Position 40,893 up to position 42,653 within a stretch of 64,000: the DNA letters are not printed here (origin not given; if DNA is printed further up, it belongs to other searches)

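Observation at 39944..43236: Hxs-type core cassette (two HxsD-like, HxsB-like, HxsC-like) embedded in a much larger enzyme set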

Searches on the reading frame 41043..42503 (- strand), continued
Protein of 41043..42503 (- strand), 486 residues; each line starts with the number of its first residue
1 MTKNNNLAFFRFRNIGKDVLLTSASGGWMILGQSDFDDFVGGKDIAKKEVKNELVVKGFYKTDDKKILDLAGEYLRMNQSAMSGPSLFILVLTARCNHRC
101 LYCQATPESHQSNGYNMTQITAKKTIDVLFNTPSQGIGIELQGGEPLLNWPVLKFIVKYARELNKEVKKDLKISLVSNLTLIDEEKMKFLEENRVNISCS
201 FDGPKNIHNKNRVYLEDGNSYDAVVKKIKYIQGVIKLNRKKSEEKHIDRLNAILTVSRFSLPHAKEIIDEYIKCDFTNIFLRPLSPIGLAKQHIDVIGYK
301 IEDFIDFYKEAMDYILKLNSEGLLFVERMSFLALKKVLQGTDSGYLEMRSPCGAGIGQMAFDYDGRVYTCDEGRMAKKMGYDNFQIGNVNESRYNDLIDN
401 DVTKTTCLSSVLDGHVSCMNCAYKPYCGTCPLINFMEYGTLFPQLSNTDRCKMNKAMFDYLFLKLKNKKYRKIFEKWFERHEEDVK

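Call 31: find_encoding_contigs(protein=P0002, flank=10000, max_places=1)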
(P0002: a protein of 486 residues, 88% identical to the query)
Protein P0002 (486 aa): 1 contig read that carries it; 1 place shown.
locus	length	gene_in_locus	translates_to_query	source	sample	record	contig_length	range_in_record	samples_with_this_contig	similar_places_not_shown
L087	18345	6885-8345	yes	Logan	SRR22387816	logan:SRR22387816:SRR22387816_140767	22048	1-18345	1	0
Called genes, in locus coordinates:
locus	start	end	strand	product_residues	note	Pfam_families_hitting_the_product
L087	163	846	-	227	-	PF00696:AA_kinase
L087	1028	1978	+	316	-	PF01136:Peptidase_U32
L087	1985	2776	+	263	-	-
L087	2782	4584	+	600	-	PF02624:YcaO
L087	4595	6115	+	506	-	PF01040:UbiA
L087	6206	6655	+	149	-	PF27806:HxsD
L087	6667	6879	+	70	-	-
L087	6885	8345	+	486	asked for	PF04055:Radical_SAM, PF13353:Fer4_12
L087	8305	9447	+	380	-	PF04055:Radical_SAM, PF13353:Fer4_12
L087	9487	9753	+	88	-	-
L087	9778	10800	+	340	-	-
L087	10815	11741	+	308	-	-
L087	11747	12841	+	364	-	PF13353:Fer4_12, PF04055:Radical_SAM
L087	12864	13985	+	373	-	PF04055:Radical_SAM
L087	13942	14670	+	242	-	PF01902:Diphthami_syn_2_N, PF28410:Diphthami_syn_2_C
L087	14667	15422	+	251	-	PF04055:Radical_SAM, PF13353:Fer4_12 (faint)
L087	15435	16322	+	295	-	PF04055:Radical_SAM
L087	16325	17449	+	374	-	PF04055:Radical_SAM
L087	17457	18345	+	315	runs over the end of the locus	PF04055:Radical_SAM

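Call 32: find_encoding_contigs(protein=P0011, flank=10000, max_places=1)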
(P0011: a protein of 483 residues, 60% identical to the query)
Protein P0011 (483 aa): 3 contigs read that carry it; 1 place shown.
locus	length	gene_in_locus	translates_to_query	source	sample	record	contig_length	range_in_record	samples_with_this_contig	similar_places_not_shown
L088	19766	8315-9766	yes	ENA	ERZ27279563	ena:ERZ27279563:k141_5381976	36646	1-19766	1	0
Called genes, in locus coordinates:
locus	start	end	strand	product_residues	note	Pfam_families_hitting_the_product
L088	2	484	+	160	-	?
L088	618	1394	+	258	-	-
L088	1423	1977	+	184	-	PF28549:NDPSase_N, PF00293:NUDIX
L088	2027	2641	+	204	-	PF24894:Hexapep_GlmU (faint), PF14602:Hexapep_2 (faint), PF25084:LbH_EIF2B, PF25087:GMPPB_C, PF00132:Hexapep, PF25087:GMPPB_C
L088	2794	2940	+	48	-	-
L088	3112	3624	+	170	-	PF01661:Macro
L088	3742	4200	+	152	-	PF02130:YbeY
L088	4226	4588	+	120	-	PF01219:DAGK_prokar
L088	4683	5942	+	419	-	PF11104:PilM_2 (weak), PF02491:SHS2_FTSA, PF06277:EutA (weak), PF06723:MreB_Mbl, PF14450:FtsA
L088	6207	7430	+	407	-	PF00091:Tubulin, PF12327:FtsZ_C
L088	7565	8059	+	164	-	PF27806:HxsD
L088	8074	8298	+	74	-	-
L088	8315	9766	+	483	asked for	PF13353:Fer4_12, PF04055:Radical_SAM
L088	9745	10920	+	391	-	PF13353:Fer4_12 (weak), PF04055:Radical_SAM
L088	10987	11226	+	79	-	-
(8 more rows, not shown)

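Call 35: search_solved_structures(query=window:41043-42503:-, max_evalue=0.00001)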
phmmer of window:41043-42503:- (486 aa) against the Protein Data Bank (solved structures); distinct sequences matched with E-value up to 0.00001: 4.
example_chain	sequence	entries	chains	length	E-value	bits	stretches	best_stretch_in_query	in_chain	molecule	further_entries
5wgg_A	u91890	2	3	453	1.3e-24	89.9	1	10-431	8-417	Radical SAM domain protein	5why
4k37_A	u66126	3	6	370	8e-15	57.6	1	86-467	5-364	Anaerobic sulfatase-maturating enzyme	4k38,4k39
4k36_A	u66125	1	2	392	9.7e-15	57.3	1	86-467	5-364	Anaerobic sulfatase-maturating enzyme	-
9gm3_A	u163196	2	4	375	3.3e-06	29.2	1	86-227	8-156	ChlB radical SAM domain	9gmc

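Call 37: search_protein_families(library=padloc, proteins=[window:41043-42503:-], max_evalue=0.001)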
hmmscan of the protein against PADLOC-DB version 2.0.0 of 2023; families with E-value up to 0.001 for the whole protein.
window:41043-42503:- (486 aa): 2 families
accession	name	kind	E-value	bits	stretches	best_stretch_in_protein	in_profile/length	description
PDLC02903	pVip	-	1.7e-12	45.4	1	91-211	5-110/257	Viperins not associated with kinases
PDLC02904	pVip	-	1.1e-09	36.2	1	92-238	9-146/262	Viperins associated with kinases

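Call 51: search_protein_families(library=ncbifam, proteins=[L001:12707-12958:+, L003:12728-13024:+, L010:11509-11874:+, L014:8367-8699:+, L019:13421-13882:+, L023:4922-5209:+, L033:11367-11681:+, L024:11341-11601:+, L013:8790-9131:+, L020:11277-11573:+], max_evalue=0.001)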
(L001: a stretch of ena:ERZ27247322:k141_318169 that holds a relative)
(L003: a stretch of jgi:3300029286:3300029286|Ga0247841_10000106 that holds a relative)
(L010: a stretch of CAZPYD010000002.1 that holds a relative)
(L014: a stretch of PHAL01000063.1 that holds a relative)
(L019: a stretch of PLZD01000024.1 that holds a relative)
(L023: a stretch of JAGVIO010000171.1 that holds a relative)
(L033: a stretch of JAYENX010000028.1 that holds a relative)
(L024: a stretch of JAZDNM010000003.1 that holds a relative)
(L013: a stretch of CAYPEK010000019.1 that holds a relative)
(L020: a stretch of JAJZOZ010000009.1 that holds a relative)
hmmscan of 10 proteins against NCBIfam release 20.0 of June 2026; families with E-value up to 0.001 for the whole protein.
L001:12707-12958:+ (83 aa): 3 families
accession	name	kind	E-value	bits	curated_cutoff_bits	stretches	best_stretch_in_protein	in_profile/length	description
NF038309.1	HisXaaSer_A3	equivalog_domain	8.2e-12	44.8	65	1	9-78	2-66/81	His-Xaa-Ser repeat protein HxsA3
NF038313.3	HisXaaSer_A4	exception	8.3e-07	29.8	55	1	9-78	2-76/93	His-Xaa-Ser repeat protein HxsA4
NF038296.1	HisXaaSer_A2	equivalog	0.00014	22.8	48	1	47-78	62-93/96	His-Xaa-Ser repeat protein HxsA2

L003:12728-13024:+ (98 aa): 2 families
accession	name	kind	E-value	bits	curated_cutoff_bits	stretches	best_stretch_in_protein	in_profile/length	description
NF038313.3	HisXaaSer_A4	exception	8e-21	74.7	55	1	6-97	2-93/93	His-Xaa-Ser repeat protein HxsA4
NF038309.1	HisXaaSer_A3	equivalog_domain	1.5e-17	63.1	65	1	6-91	2-79/81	His-Xaa-Ser repeat protein HxsA3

L010:11509-11874:+ (121 aa): 5 families
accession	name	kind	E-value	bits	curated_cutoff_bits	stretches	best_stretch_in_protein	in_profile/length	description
NF038313.3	HisXaaSer_A4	exception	1.2e-27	96.6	55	2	8-99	1-89/93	His-Xaa-Ser repeat protein HxsA4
NF038309.1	HisXaaSer_A3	equivalog_domain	6.7e-16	57.9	65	1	9-92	2-80/81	His-Xaa-Ser repeat protein HxsA3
NF038329.2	gly_rich_SclB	equivalog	5.5e-09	35.5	325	1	64-113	137-186/442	LPXTG-anchored collagen-like adhesin Scl2/SclB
NF038330.1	adhesin_SclA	exception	6.1e-08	32.7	400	1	60-114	121-175/405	LPXTG-anchored collagen-like adhesin Scl1/SclA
NF046116.1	adhesin_Lcl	equivalog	4.9e-07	28.6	500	1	60-113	76-129/431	collagen-like adhesin Lcl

L014:8367-8699:+ (110 aa): 4 families
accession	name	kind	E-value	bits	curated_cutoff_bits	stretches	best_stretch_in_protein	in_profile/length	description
NF038313.3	HisXaaSer_A4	exception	4.2e-17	62.8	55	1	11-105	6-91/93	His-Xaa-Ser repeat protein HxsA4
NF038309.1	HisXaaSer_A3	equivalog_domain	2.3e-09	36.9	65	1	10-92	5-79/81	His-Xaa-Ser repeat protein HxsA3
NF038329.2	gly_rich_SclB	equivalog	0.00039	19.5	325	1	69-102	117-150/442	LPXTG-anchored collagen-like adhesin Scl2/SclB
NF038330.1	adhesin_SclA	exception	0.00059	19.6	400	1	68-102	140-174/405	LPXTG-anchored collagen-like adhesin Scl1/SclA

L019:13421-13882:+ (153 aa): 5 families
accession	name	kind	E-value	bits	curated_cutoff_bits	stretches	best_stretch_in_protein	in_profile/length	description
NF038313.3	HisXaaSer_A4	exception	3.8e-32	111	55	1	17-126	2-91/93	His-Xaa-Ser repeat protein HxsA4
NF038329.2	gly_rich_SclB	equivalog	3e-11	42.9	325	1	74-142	119-187/442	LPXTG-anchored collagen-like adhesin Scl2/SclB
NF038330.1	adhesin_SclA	exception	9.2e-10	38.7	400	1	71-143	110-182/405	LPXTG-anchored collagen-like adhesin Scl1/SclA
NF038309.1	HisXaaSer_A3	equivalog_domain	4.7e-09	35.9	65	0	17-108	2-80/81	His-Xaa-Ser repeat protein HxsA3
NF046116.1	adhesin_Lcl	equivalog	1.2e-08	34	500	1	74-141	68-135/431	collagen-like adhesin Lcl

L023:4922-5209:+ (95 aa): 2 families
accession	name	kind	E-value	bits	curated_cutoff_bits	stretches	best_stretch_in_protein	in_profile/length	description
NF038313.3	HisXaaSer_A4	exception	1.4e-13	51.5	55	1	3-93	1-89/93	His-Xaa-Ser repeat protein HxsA4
NF038309.1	HisXaaSer_A3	equivalog_domain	1.2e-09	37.9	65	1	4-84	2-81/81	His-Xaa-Ser repeat protein HxsA3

L033:11367-11681:+ (104 aa): 2 families
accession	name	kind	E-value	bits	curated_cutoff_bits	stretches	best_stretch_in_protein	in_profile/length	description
NF038309.1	HisXaaSer_A3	equivalog_domain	1.9e-08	34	65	1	4-98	2-79/81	His-Xaa-Ser repeat protein HxsA3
TIGR03979.1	His_Ser_Rich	equivalog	0.00063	19.8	121.65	1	31-101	8-77/190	His-Xaa-Ser repeat protein HxsA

L024:11341-11601:+ (86 aa): 1 family
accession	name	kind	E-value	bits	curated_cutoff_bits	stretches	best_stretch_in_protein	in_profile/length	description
NF038309.1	HisXaaSer_A3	equivalog_domain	5.6e-14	51.7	65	1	10-83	2-78/81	His-Xaa-Ser repeat protein HxsA3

L013:8790-9131:+ (113 aa): 2 families
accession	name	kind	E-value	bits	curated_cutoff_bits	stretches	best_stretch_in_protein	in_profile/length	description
NF038313.3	HisXaaSer_A4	exception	1.7e-19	70.5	55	1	17-113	3-93/93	His-Xaa-Ser repeat protein HxsA4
NF038309.1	HisXaaSer_A3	equivalog_domain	3.4e-10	39.6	65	1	16-100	2-81/81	His-Xaa-Ser repeat protein HxsA3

L020:11277-11573:+ (98 aa): 2 families
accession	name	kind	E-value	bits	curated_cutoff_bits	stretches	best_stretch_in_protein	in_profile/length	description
NF038313.3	HisXaaSer_A4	exception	5.1e-17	62.5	55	1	12-98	8-93/93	His-Xaa-Ser repeat protein HxsA4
NF038309.1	HisXaaSer_A3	equivalog_domain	9.7e-07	28.5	65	1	8-82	4-81/81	His-Xaa-Ser repeat protein HxsA3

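Call 52: search_protein_families(library=ncbifam, proteins=[L013:11392-12375:+, L012:2177-3946:+, L021:11506-13293:+, L027:3109-4053:+, L029:5549-6535:+, L033:15070-15960:-, L019:5134-6300:+, L017:5438-6373:+, L003:13194-14084:+, L016:12664-13581:+], max_evalue=1e-25)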
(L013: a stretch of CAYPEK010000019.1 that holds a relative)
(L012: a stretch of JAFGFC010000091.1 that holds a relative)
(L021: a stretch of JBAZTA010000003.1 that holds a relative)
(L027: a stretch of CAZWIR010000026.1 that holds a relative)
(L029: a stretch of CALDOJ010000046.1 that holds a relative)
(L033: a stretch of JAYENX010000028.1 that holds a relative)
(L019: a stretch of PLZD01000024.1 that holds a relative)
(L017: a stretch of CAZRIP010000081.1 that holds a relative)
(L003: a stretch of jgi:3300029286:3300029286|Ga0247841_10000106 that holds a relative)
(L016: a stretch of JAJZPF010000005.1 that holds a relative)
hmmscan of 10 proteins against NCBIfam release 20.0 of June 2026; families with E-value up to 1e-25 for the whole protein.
L013:11392-12375:+ (327 aa): 2 families
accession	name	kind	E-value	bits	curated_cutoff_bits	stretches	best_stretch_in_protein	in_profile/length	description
NF038332.1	rSAM_rare_HxsC4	exception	5.5e-46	157.3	500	1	14-218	10-218/335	radical SAM protein HxsC4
TIGR03977.1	rSAM_pair_HxsC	equivalog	2.9e-27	95.3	267.9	1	19-243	26-254/292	His-Xaa-Ser system radical SAM maturase HxsC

L012:2177-3946:+ (589 aa): 8 families
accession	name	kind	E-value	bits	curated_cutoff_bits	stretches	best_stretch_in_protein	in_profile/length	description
NF038332.1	rSAM_rare_HxsC4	exception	3e-44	151.6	500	1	296-517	13-242/335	radical SAM protein HxsC4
TIGR03977.1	rSAM_pair_HxsC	equivalog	1.8e-39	135.3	267.9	1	299-529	27-263/292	His-Xaa-Ser system radical SAM maturase HxsC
NF047865.1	rSAM_PapB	equivalog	4e-30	105.2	340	0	6-190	5-210/330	PapB family radical SAM/SPASM ranthipeptide maturase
TIGR02668.1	moaA_archaeal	equivalog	7.4e-29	100.7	325.25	0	294-483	7-198/303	GTP 3',8-cyclase MoaA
TIGR03978.1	rSAM_paired_1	equivalog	5.3e-27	94.7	370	0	7-114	86-198/466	His-Xaa-Ser system radical SAM maturase HxsB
TIGR02666.1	moaA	equivalog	7.6e-27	94.2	284.05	0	294-477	7-198/336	GTP 3',8-cyclase MoaA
TIGR04545.1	rSAM_ahbD_hemeb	equivalog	1.8e-26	93.4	500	0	303-479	6-183/339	heme b synthase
TIGR04054.1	rSAM_NirJ1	equivalog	1.9e-26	92.6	650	0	304-469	43-208/387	putative heme d1 biosynthesis radical SAM protein NirJ1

L021:11506-13293:+ (595 aa): 4 families
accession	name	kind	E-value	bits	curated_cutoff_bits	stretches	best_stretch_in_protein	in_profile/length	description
NF038332.1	rSAM_rare_HxsC4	exception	8.3e-53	179.7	500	1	292-499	11-223/335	radical SAM protein HxsC4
TIGR03977.1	rSAM_pair_HxsC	equivalog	1.2e-39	136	267.9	1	304-536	34-271/292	His-Xaa-Ser system radical SAM maturase HxsC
NF047865.1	rSAM_PapB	equivalog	4.2e-35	121.5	340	1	6-112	5-117/330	PapB family radical SAM/SPASM ranthipeptide maturase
TIGR04545.1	rSAM_ahbD_hemeb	equivalog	1.1e-29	103.9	500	0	301-483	6-188/339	heme b synthase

L027:3109-4053:+ (314 aa): 2 families
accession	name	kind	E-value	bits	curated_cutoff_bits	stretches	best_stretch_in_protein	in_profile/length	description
NF038332.1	rSAM_rare_HxsC4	exception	5.6e-47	160.5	500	1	6-199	15-213/335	radical SAM protein HxsC4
TIGR03977.1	rSAM_pair_HxsC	equivalog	2.5e-29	102.1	267.9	1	11-230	31-255/292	His-Xaa-Ser system radical SAM maturase HxsC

L029:5549-6535:+ (328 aa): 2 families
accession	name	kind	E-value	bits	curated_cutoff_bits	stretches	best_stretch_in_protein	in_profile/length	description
NF038332.1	rSAM_rare_HxsC4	exception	4.3e-33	114.9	500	1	5-306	16-335/335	radical SAM protein HxsC4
TIGR03977.1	rSAM_pair_HxsC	equivalog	1.3e-29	103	267.9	1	12-249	34-267/292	His-Xaa-Ser system radical SAM maturase HxsC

L033:15070-15960:- (296 aa): 2 families
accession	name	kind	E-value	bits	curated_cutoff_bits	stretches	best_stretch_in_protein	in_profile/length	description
NF038332.1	rSAM_rare_HxsC4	exception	1.4e-50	172.4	500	1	2-225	14-245/335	radical SAM protein HxsC4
TIGR03977.1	rSAM_pair_HxsC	equivalog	8.1e-34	116.8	267.9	1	11-234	34-263/292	His-Xaa-Ser system radical SAM maturase HxsC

L019:5134-6300:+ (388 aa): 1 family
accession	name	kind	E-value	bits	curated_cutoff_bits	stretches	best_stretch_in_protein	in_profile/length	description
NF038332.1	rSAM_rare_HxsC4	exception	5.5e-39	134.2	500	1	83-309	13-243/335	radical SAM protein HxsC4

L017:5438-6373:+ (311 aa): 1 family
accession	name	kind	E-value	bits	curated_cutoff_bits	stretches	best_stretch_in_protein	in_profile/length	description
NF038332.1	rSAM_rare_HxsC4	exception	6.7e-37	127.4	500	1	7-232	14-243/335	radical SAM protein HxsC4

L003:13194-14084:+ (296 aa): 2 families
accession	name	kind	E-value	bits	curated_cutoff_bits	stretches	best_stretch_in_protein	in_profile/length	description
NF038332.1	rSAM_rare_HxsC4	exception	5.4e-52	177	500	1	5-202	17-220/335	radical SAM protein HxsC4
TIGR03977.1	rSAM_pair_HxsC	equivalog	4.9e-29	101.1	267.9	1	12-240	35-269/292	His-Xaa-Ser system radical SAM maturase HxsC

L016:12664-13581:+ (305 aa): 2 families
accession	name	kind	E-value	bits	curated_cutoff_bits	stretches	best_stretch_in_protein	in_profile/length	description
NF038332.1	rSAM_rare_HxsC4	exception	3.8e-43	147.9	500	1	2-231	14-249/335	radical SAM protein HxsC4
TIGR03977.1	rSAM_pair_HxsC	equivalog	2.5e-27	95.5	267.9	1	11-236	34-263/292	His-Xaa-Ser system radical SAM maturase HxsC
